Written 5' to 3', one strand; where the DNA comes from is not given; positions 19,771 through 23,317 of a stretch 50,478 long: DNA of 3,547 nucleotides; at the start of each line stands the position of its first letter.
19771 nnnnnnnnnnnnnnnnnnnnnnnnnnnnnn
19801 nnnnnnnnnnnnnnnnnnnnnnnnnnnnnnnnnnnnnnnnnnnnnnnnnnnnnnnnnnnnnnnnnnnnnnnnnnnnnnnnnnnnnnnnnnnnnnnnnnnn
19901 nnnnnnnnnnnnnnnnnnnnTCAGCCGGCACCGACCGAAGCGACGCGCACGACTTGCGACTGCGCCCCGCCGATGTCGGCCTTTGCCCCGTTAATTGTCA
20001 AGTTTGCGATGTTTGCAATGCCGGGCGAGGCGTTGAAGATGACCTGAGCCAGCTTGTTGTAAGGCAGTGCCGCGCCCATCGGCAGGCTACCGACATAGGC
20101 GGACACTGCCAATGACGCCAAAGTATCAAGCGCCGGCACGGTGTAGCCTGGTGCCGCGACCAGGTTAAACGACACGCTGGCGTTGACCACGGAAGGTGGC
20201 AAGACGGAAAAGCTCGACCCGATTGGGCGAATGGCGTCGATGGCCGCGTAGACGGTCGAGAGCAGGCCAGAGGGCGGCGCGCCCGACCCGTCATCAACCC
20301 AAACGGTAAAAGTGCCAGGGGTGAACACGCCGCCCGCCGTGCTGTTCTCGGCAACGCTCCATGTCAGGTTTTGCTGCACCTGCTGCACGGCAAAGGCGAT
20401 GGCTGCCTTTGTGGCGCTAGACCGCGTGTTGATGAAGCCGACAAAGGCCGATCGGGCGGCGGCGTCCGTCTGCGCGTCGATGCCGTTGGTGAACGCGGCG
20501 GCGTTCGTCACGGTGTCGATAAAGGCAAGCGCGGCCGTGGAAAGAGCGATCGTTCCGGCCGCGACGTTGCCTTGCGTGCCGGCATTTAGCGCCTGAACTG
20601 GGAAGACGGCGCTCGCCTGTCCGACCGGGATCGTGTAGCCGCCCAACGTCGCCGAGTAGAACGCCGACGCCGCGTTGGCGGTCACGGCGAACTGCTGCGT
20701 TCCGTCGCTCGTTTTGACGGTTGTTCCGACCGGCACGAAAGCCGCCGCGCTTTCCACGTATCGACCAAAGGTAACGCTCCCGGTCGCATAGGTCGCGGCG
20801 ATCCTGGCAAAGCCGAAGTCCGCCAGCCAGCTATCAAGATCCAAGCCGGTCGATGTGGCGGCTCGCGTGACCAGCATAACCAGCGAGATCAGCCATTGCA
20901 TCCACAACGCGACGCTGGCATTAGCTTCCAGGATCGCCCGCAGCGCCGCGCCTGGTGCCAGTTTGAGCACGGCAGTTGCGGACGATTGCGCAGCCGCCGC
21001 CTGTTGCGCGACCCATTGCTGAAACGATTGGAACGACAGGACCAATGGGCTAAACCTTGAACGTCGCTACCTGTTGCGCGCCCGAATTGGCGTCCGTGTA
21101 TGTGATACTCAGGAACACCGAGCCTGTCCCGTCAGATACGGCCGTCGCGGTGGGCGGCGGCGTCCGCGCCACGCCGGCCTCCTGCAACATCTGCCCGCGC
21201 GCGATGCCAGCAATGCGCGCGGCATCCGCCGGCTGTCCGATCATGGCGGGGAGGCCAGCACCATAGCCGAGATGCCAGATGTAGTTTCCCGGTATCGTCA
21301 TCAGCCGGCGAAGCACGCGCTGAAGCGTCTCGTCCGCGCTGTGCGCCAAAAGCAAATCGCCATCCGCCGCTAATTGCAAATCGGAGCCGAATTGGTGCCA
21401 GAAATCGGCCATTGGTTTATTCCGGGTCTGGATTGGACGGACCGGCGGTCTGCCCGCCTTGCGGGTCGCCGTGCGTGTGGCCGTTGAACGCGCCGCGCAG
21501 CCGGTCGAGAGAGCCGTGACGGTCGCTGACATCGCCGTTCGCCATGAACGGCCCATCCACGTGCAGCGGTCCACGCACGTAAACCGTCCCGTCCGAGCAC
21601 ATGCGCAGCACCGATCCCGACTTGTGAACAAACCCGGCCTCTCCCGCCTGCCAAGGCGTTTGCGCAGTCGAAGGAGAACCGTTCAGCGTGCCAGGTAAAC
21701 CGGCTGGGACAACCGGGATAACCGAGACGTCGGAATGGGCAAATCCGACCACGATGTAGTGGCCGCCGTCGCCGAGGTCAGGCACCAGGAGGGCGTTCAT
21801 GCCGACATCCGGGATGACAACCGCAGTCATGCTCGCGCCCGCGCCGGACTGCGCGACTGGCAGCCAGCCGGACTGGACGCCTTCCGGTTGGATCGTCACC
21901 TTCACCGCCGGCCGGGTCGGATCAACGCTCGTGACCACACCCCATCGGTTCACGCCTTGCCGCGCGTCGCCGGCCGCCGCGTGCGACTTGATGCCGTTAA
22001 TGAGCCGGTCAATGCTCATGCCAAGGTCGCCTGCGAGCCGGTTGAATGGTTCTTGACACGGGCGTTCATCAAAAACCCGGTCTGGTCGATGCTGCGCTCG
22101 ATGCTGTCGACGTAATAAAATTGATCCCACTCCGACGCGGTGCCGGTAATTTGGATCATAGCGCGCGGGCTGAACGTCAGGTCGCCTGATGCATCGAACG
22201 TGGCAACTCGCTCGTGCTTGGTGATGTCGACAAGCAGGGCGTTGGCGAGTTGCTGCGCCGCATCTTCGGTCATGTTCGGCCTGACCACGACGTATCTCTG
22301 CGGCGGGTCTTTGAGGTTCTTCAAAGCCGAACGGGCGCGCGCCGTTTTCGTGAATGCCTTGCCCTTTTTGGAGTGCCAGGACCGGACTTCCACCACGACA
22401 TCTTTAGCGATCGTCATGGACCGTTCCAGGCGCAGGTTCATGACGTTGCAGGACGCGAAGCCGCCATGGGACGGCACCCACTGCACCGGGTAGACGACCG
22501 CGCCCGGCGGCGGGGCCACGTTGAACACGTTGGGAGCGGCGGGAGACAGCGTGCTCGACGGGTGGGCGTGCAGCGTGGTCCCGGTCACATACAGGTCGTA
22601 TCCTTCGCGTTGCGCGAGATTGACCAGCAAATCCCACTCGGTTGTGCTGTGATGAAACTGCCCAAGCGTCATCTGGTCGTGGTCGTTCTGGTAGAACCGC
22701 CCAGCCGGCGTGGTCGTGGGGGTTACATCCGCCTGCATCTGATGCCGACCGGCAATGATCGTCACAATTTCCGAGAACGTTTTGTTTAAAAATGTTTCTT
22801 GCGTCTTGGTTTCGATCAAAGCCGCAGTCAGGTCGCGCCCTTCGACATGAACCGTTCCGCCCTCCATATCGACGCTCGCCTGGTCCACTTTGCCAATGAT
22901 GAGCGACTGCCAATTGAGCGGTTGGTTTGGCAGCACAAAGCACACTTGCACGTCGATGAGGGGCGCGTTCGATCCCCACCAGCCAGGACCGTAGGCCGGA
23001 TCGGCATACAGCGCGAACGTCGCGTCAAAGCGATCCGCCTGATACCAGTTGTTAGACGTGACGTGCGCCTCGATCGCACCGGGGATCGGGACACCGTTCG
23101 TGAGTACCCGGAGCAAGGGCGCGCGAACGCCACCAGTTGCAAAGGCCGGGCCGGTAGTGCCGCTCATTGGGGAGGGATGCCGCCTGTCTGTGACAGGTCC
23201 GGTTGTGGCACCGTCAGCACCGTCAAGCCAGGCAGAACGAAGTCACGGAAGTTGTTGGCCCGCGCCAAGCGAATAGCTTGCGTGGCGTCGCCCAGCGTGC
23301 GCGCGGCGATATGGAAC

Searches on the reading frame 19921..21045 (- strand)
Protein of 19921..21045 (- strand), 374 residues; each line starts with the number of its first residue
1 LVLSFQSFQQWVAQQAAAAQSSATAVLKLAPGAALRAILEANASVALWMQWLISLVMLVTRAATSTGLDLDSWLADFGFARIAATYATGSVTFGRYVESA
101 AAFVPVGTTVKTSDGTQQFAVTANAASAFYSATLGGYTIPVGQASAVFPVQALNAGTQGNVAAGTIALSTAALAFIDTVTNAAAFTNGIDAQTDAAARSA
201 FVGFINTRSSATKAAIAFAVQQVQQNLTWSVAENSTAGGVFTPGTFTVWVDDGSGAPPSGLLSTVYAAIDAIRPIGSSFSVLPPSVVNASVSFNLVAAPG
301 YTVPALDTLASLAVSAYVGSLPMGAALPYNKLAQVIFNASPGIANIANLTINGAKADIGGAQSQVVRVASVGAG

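Call 111: search_protein_families(library=pfam, proteins=[window:19921-21045:-], max_evalue=0.001)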
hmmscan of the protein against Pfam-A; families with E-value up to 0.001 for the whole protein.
window:19921-21045:- (374 aa): 1 family
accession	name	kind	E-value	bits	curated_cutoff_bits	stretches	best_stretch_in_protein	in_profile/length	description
PF04865.19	Baseplate_J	-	1.3e-30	107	21.1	1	70-333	5-253/255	Baseplate J-like protein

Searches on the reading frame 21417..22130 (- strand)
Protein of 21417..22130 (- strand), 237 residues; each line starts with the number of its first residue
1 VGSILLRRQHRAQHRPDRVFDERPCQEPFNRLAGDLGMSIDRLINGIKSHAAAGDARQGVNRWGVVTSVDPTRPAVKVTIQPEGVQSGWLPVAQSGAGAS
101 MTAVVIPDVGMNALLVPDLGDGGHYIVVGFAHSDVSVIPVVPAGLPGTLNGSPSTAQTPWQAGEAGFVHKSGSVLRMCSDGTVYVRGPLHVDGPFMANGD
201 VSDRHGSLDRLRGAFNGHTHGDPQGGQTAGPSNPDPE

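Call 111: search_protein_families(library=pfam, proteins=[window:21417-22130:-], max_evalue=0.001)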
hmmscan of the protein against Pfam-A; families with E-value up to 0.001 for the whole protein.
window:21417-22130:- (237 aa): 1 family
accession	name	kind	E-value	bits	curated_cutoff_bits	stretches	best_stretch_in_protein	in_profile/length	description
PF04717.18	Phage_base_V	-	0.00033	21.4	23.8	1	64-130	3-73/75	Type VI secretion system/phage-baseplate injector OB domain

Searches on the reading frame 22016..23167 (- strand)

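Call 111: search_protein_families(library=pfam, proteins=[window:22016-23167:-], max_evalue=0.001)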
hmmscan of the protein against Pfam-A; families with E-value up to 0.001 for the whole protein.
window:22016-23167:- (383 aa): 1 family
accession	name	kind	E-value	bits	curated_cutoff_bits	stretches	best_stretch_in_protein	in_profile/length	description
PF24032.1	YQBQ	-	2.9e-05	24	27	0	290-368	212-290/294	YQBQ-like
